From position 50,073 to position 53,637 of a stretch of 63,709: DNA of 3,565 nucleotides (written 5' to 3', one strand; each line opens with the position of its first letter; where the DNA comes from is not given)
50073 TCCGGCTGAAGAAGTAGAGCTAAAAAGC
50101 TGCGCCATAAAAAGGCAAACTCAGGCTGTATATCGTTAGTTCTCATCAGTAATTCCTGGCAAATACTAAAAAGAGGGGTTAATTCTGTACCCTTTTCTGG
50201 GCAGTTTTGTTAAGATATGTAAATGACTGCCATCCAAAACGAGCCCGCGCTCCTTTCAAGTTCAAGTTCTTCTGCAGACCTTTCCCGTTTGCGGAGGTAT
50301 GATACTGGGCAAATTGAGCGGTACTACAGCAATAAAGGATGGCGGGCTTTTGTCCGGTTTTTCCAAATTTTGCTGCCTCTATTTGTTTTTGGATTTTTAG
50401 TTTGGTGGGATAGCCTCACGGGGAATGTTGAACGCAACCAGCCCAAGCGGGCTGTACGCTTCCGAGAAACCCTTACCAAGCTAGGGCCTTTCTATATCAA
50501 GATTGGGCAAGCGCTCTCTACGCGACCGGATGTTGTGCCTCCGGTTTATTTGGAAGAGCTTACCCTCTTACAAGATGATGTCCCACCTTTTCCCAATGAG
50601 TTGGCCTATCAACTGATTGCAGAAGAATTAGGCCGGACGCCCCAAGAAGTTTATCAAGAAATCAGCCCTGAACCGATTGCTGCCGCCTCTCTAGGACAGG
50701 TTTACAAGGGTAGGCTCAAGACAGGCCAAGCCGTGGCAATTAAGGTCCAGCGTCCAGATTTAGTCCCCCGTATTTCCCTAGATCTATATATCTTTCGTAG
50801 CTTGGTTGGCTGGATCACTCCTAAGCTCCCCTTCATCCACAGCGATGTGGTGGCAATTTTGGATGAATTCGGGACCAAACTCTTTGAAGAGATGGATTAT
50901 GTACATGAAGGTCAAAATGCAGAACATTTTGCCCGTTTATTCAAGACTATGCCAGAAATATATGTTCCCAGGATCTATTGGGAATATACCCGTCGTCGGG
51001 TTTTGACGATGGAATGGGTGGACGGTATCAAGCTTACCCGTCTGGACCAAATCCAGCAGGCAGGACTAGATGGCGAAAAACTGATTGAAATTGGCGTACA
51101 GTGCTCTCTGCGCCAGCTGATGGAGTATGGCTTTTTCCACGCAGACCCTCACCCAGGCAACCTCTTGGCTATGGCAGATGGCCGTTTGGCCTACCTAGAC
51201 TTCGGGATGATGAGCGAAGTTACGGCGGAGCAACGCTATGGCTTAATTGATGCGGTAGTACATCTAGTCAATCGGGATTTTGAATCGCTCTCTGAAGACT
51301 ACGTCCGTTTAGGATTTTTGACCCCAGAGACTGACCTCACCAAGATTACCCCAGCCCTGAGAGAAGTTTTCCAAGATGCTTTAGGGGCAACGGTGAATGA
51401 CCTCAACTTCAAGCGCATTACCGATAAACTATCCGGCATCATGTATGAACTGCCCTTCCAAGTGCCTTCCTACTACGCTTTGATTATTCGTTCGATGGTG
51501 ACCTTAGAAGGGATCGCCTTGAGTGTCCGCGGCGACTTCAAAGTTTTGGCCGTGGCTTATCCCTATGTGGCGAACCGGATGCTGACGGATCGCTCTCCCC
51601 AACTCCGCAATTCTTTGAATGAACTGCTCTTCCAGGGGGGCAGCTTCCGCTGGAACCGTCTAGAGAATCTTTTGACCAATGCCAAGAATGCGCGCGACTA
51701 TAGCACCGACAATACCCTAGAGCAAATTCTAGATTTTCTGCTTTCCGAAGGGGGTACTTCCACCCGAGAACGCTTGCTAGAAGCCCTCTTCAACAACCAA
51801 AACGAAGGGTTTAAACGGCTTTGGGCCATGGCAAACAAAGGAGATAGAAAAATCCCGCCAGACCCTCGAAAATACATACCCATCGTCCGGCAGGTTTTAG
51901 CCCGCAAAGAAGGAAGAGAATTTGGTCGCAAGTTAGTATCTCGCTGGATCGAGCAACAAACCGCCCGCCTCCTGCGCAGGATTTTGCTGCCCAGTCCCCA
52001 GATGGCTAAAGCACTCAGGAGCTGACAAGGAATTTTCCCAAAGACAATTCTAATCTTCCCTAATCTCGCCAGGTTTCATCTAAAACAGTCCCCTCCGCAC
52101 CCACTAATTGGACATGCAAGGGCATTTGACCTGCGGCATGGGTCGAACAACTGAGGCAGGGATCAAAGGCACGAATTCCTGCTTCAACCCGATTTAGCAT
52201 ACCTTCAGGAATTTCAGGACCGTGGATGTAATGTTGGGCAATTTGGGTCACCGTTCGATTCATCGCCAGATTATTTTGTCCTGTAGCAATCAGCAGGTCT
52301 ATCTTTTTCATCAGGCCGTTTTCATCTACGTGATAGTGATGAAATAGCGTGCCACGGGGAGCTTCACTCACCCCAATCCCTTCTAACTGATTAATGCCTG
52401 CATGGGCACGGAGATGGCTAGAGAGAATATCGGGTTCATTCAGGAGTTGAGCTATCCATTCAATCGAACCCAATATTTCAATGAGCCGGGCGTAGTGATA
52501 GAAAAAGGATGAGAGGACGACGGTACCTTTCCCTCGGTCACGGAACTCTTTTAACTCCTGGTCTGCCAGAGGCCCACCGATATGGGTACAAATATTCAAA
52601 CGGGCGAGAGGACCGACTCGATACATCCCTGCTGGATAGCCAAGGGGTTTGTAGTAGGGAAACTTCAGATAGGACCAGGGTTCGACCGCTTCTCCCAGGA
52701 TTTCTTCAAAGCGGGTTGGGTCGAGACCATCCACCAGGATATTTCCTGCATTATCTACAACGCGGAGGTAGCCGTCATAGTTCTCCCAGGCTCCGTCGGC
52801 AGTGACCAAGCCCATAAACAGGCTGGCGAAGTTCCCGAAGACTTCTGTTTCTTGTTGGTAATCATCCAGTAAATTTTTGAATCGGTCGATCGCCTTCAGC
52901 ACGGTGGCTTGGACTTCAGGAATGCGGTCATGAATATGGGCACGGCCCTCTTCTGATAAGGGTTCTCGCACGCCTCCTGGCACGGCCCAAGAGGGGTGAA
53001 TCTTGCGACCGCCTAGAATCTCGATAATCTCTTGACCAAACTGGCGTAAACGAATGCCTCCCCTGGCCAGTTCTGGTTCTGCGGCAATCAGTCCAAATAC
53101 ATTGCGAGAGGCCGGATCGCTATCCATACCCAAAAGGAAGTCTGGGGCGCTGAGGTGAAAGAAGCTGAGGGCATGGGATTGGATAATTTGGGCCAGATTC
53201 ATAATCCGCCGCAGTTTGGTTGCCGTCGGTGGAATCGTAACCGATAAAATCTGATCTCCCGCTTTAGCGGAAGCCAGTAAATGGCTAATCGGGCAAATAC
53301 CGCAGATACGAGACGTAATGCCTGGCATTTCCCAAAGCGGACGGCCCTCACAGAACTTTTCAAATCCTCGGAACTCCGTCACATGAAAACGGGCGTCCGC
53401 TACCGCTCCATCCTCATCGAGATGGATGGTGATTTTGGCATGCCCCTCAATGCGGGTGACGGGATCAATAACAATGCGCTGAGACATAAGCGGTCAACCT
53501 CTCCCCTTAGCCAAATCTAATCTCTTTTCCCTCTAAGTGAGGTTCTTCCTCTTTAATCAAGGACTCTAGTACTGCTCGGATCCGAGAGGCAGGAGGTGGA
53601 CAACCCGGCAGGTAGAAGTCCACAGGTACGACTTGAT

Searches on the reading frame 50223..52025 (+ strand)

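Call 35: search_protein_families(library=pfam, proteins=[window:50223-52025:+], max_evalue=0.001)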
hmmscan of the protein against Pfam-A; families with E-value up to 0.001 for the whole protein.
window:50223-52025:+ (600 aa): 4 families
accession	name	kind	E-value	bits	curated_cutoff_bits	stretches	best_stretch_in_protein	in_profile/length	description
PF03109.22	ABC1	-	5.8e-83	278.2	22.9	1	116-358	2-242/244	ABC1 atypical kinase-like domain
PF01636.29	APH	-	0.0001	22.6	23.2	0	301-330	167-197/239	Phosphotransferase enzyme family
PF00069.31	Pkinase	-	0.00014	21.8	31.7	0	252-338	66-153/263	Protein kinase domain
PF01163.29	RIO1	-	0.00096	19.2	22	0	241-355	64-176/187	RIO domain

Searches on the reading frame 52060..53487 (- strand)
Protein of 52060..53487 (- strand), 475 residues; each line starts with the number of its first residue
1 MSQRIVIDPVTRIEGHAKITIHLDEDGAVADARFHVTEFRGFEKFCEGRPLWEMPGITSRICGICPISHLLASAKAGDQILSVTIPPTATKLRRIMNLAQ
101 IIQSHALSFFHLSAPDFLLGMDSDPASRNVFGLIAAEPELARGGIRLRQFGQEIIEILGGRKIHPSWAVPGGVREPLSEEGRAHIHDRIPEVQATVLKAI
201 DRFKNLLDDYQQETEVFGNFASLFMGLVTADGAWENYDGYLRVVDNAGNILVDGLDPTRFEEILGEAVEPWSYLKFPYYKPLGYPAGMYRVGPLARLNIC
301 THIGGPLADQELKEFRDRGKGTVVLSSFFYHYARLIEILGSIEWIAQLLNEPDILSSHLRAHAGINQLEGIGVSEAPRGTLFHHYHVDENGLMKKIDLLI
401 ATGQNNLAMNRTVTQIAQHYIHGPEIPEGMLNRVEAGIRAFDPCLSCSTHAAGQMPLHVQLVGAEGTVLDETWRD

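Call 35: search_protein_families(library=pfam, proteins=[window:52060-53487:-], max_evalue=0.001)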
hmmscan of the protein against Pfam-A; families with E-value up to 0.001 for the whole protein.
window:52060-53487:- (475 aa): 1 family
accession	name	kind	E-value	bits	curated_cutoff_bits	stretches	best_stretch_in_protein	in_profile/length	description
PF00374.24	NiFeSe_Hases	-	1.7e-31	110.2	25.8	2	40-118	1-79/508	Nickel-dependent hydrogenase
